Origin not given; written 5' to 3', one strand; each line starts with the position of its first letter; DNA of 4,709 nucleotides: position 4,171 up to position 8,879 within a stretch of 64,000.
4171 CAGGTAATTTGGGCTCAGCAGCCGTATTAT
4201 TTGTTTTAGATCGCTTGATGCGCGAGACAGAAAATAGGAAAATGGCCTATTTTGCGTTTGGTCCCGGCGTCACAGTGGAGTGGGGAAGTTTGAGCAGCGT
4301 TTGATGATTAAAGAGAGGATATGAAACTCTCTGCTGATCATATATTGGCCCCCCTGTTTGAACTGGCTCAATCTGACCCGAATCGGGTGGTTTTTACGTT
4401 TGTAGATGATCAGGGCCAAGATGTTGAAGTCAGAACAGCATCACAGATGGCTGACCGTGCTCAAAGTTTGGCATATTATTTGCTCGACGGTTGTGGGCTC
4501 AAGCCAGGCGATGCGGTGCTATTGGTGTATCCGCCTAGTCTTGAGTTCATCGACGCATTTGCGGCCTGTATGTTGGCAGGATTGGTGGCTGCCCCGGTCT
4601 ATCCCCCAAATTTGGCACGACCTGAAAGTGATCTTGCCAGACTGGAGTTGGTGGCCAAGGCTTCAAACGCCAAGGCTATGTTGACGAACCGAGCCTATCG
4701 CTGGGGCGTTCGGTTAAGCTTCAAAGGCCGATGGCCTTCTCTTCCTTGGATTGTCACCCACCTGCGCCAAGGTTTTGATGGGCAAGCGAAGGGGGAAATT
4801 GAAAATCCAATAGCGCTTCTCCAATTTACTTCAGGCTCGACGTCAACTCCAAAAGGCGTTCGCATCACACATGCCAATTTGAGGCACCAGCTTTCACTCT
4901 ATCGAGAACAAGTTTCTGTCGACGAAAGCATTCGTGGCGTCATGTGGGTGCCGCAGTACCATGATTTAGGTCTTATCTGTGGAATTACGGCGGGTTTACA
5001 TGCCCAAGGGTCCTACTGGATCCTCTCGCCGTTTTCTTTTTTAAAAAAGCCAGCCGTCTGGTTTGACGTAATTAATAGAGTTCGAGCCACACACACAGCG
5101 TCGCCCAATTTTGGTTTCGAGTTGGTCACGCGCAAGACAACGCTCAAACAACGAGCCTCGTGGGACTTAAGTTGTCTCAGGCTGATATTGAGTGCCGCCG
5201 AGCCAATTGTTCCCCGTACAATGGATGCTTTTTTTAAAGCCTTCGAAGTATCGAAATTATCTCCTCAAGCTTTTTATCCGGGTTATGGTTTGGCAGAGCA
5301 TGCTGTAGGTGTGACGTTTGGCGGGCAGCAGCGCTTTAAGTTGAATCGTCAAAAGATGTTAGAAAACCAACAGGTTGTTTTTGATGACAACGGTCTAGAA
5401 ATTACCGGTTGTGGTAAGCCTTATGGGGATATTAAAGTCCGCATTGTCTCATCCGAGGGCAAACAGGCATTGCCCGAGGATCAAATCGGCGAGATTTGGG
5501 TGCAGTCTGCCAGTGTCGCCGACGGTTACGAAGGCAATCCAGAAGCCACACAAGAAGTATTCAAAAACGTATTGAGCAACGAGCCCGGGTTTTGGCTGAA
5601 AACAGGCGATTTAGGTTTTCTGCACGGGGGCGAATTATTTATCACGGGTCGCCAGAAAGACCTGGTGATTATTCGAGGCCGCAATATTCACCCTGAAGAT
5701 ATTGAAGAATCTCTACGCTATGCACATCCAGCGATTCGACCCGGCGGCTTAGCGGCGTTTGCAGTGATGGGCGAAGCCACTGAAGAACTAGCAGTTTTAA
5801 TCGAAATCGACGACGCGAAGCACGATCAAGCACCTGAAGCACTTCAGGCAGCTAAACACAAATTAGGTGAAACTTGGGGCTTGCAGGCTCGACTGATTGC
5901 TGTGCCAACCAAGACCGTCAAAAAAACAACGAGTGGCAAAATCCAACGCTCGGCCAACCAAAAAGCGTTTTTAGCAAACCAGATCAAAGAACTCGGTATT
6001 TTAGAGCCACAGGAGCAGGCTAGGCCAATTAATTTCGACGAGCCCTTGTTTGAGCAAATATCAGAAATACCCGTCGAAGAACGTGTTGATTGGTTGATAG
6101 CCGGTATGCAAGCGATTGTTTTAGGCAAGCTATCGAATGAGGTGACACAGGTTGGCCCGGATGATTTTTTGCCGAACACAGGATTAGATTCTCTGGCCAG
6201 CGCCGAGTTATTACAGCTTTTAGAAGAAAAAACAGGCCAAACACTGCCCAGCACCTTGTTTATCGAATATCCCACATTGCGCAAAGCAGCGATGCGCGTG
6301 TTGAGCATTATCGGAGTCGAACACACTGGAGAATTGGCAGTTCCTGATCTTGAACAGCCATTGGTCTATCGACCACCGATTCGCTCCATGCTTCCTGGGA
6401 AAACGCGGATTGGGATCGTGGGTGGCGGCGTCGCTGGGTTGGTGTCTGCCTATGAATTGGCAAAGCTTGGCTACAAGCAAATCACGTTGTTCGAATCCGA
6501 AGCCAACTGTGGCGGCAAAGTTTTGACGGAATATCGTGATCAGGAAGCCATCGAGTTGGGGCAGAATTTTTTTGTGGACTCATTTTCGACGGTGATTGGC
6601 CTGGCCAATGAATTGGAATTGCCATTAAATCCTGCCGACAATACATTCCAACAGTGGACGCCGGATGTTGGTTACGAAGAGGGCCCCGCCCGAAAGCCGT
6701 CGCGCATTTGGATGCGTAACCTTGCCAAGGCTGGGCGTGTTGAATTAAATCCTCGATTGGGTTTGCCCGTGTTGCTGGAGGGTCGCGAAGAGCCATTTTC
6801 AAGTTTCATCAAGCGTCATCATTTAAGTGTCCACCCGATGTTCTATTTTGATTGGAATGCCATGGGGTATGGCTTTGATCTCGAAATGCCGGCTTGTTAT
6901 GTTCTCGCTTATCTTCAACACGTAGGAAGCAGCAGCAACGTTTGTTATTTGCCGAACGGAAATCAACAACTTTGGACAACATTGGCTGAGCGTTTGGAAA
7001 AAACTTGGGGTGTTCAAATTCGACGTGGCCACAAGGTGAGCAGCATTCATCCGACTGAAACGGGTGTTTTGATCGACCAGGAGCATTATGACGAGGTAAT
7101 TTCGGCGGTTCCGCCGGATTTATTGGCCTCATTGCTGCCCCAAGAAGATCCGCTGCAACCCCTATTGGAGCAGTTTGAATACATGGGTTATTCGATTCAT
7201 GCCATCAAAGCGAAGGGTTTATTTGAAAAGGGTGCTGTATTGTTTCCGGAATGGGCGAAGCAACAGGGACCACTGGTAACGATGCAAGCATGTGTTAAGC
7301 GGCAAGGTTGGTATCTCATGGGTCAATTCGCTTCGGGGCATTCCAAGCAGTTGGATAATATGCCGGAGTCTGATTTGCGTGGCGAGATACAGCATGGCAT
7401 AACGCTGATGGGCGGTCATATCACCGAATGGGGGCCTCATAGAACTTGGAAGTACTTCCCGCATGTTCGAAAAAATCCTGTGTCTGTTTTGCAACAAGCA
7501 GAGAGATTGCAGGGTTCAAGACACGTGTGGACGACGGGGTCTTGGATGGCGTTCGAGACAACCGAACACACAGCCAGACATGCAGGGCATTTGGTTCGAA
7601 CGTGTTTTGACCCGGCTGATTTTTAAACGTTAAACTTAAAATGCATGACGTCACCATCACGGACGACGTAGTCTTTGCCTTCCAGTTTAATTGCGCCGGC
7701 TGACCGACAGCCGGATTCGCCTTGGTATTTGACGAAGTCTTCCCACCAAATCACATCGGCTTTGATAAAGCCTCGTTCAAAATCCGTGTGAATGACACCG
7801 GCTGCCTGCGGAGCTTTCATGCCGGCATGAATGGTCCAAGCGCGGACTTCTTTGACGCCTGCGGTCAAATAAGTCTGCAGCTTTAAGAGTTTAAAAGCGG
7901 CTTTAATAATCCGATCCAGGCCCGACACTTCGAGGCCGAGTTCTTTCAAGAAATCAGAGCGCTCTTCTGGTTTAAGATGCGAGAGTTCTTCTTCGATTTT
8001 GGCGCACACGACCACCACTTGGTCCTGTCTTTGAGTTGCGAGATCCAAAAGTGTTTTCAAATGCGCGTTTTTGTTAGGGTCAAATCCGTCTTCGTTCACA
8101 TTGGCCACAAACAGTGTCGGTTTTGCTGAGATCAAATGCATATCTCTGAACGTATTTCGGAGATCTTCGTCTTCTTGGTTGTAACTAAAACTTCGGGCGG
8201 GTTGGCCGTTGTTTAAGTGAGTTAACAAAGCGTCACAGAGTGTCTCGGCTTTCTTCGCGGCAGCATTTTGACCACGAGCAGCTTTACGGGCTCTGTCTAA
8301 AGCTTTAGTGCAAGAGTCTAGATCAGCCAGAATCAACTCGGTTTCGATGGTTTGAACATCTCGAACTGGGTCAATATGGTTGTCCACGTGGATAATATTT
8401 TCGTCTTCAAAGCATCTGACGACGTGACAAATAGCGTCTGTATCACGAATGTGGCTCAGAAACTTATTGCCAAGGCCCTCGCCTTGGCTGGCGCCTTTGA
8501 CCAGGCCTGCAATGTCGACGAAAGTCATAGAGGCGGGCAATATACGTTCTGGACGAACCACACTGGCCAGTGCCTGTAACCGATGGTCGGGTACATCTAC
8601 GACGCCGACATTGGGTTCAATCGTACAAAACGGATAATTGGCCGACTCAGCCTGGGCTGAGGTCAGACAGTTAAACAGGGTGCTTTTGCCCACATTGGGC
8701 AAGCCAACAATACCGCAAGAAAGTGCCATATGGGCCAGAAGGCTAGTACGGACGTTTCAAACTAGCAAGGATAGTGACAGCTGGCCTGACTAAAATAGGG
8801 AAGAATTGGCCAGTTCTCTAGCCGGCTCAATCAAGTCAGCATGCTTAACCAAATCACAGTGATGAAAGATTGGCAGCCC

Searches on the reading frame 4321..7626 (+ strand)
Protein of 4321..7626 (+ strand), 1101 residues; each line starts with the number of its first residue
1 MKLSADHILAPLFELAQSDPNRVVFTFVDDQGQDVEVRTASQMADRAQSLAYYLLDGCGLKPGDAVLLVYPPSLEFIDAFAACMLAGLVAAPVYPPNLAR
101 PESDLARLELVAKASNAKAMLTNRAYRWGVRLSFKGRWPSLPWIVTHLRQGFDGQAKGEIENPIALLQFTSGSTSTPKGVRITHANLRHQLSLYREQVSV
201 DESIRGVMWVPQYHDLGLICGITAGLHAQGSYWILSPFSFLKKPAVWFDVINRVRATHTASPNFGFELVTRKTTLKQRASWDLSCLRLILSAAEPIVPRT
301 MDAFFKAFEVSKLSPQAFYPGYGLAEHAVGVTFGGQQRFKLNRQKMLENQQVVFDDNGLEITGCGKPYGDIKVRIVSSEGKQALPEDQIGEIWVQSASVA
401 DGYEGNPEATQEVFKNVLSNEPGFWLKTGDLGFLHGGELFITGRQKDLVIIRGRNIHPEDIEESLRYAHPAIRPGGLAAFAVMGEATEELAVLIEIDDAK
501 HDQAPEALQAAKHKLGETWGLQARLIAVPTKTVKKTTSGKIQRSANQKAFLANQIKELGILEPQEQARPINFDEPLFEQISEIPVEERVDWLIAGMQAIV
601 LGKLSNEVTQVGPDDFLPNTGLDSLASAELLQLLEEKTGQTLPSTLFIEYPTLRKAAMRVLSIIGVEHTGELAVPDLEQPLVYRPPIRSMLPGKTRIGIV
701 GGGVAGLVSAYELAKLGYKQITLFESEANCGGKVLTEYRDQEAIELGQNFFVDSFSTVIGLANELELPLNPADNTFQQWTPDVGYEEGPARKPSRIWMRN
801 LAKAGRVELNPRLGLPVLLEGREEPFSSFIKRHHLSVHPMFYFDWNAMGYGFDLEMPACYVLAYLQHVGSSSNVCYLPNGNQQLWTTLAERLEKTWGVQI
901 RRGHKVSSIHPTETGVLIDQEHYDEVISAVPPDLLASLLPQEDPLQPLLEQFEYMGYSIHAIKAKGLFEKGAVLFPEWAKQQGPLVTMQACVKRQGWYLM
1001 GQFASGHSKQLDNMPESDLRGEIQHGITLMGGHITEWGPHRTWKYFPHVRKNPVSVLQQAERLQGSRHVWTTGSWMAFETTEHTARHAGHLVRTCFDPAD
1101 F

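Call 74: search_protein_families(library=pfam, proteins=[window:4321-7626:+], max_evalue=0.00001)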
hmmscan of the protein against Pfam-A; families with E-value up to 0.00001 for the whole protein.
window:4321-7626:+ (1101 aa): 6 families
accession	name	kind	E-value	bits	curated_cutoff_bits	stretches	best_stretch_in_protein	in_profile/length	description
PF00501.34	AMP-binding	-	1.5e-52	179.2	29.9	1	15-403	4-383/384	AMP-binding enzyme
PF01593.30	Amino_oxidase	-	3.3e-18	66.7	19.8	1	704-1036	1-379/443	Flavin containing amine oxidoreductase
PF13450.12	NAD_binding_8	-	4.1e-10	40.2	21.9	1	699-754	1-55/68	NAD(P)-binding Rossmann-like domain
PF00550.31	PP-binding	-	2.8e-08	34.3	20.8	1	600-655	7-62/67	Phosphopantetheine attachment site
PF01266.30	DAO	-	4.5e-07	30.2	27.9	0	697-731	2-35/353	FAD dependent oxidoreductase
PF00070.33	Pyr_redox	-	3.1e-06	28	22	0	696-731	1-35/82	Pyridine nucleotide-disulphide oxidoreductase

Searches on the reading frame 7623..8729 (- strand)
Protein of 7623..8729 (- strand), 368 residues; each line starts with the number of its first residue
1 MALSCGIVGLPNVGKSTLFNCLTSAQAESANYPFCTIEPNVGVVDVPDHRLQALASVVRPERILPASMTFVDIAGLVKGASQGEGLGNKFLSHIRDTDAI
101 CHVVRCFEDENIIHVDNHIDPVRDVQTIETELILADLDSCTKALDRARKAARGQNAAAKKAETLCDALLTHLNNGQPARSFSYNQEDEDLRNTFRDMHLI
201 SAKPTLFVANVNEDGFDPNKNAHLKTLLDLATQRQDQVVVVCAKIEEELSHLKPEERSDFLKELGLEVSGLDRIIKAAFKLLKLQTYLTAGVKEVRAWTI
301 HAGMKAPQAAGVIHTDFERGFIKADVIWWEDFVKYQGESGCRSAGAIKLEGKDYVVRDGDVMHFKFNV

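Call 74: search_protein_families(library=pfam, proteins=[window:7623-8729:-], max_evalue=0.00001)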
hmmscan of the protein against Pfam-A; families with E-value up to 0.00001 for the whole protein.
window:7623-8729:- (368 aa): 3 families
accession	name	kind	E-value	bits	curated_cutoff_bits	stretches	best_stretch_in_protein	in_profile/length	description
PF06071.19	YchF-GTPase_C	-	4.6e-38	129.7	27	1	284-367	1-84/84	Protein of unknown function (DUF933)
PF01926.29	MMR_HSR1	-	1.1e-24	87.1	21.9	1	5-122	2-99/113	50S ribosome-binding GTPase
PF02421.24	FeoB_N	-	1.2e-08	35.1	27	1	6-50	4-48/156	Ferrous iron transport protein B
